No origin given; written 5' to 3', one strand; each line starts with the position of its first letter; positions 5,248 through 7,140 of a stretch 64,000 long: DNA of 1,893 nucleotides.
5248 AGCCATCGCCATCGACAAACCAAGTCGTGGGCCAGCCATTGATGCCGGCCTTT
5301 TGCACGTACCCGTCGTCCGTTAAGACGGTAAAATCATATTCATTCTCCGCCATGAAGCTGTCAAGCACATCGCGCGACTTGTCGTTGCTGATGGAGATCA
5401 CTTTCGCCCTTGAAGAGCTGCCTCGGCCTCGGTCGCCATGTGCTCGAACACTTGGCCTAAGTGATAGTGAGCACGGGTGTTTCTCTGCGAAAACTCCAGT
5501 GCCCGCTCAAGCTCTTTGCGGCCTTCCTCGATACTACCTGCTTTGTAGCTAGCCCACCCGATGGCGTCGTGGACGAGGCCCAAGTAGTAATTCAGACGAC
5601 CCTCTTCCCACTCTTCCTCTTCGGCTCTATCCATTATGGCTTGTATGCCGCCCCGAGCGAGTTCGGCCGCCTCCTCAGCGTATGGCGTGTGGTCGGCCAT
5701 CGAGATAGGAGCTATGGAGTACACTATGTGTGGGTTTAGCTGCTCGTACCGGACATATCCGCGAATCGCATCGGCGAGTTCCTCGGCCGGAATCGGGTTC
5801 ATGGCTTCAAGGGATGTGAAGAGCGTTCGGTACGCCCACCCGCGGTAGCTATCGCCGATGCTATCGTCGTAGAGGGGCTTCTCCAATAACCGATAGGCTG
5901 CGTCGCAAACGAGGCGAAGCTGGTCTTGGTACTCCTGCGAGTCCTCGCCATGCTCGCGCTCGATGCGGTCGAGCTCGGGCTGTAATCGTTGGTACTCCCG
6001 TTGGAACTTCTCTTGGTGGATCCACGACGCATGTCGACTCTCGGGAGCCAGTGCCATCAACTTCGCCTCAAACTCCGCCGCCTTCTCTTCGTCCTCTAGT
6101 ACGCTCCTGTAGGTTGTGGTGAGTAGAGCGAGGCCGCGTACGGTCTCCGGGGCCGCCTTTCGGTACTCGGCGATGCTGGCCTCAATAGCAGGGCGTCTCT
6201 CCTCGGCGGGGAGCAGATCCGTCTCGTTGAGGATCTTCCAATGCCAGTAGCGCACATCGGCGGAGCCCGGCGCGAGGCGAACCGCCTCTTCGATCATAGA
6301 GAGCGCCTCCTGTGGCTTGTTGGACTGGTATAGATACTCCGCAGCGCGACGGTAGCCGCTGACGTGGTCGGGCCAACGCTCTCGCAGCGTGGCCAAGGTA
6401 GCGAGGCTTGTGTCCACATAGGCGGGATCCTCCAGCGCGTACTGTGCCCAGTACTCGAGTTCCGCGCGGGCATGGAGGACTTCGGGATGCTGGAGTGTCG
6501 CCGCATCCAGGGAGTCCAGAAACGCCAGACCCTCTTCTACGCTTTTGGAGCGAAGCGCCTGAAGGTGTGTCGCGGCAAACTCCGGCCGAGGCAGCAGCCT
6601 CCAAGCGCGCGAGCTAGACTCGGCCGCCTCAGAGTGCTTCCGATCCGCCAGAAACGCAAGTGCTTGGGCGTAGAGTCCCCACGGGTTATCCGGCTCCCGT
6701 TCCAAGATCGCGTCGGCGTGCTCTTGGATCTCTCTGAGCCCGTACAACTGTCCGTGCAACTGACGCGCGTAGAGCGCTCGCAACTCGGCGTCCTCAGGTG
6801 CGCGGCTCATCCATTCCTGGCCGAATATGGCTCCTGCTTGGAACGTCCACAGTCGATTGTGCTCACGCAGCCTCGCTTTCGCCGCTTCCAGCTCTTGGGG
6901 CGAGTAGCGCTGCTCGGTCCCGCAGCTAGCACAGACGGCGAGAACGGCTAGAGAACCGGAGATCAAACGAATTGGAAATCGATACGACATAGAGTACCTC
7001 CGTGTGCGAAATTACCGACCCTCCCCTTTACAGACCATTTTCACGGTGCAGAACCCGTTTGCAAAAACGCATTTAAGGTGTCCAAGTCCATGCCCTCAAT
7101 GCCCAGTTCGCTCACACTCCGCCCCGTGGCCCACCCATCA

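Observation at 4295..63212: Thirteen full-length PhyH-type Fe(II)/2OG dioxygenase paralogs plus two fragments in 64 kb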

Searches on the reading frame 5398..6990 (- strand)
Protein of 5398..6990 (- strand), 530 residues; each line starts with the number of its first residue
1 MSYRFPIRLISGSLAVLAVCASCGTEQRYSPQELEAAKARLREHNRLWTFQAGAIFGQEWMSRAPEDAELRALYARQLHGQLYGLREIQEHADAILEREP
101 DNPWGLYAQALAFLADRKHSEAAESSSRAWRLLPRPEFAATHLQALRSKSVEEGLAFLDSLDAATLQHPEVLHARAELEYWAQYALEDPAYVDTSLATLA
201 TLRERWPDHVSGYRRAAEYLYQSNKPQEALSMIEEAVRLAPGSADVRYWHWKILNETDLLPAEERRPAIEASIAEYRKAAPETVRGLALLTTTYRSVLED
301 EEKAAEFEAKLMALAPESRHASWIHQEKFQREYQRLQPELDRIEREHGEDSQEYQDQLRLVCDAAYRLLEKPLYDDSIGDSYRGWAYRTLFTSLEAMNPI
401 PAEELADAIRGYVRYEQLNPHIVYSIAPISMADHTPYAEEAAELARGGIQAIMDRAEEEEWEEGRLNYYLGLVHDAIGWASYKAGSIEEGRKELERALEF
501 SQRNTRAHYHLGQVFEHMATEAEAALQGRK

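Call 11: search_protein_families(library=pfam, proteins=[window:5398-6990:-], max_evalue=0.001)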
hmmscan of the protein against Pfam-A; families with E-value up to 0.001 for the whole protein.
window:5398-6990:- (530 aa): 6 families
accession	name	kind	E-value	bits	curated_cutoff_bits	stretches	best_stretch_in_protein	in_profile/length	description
PF07719.23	TPR_2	-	5.4e-07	29.7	27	0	212-242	3-33/34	Tetratricopeptide repeat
PF13431.12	TPR_17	-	4.6e-06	26.9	24.4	0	93-122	3-32/34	Tetratricopeptide repeat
PF13414.12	TPR_11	-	1.2e-05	25.3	26.8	1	482-516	5-39/42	TPR repeat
PF13428.12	TPR_14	-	1.5e-05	25.6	23.5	0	212-249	3-40/44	Tetratricopeptide repeat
PF13432.12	TPR_16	-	0.00023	22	32.7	0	194-244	15-65/65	Tetratricopeptide repeat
PF14559.12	TPR_19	-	0.00028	21.6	25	0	220-248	1-29/68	Tetratricopeptide repeat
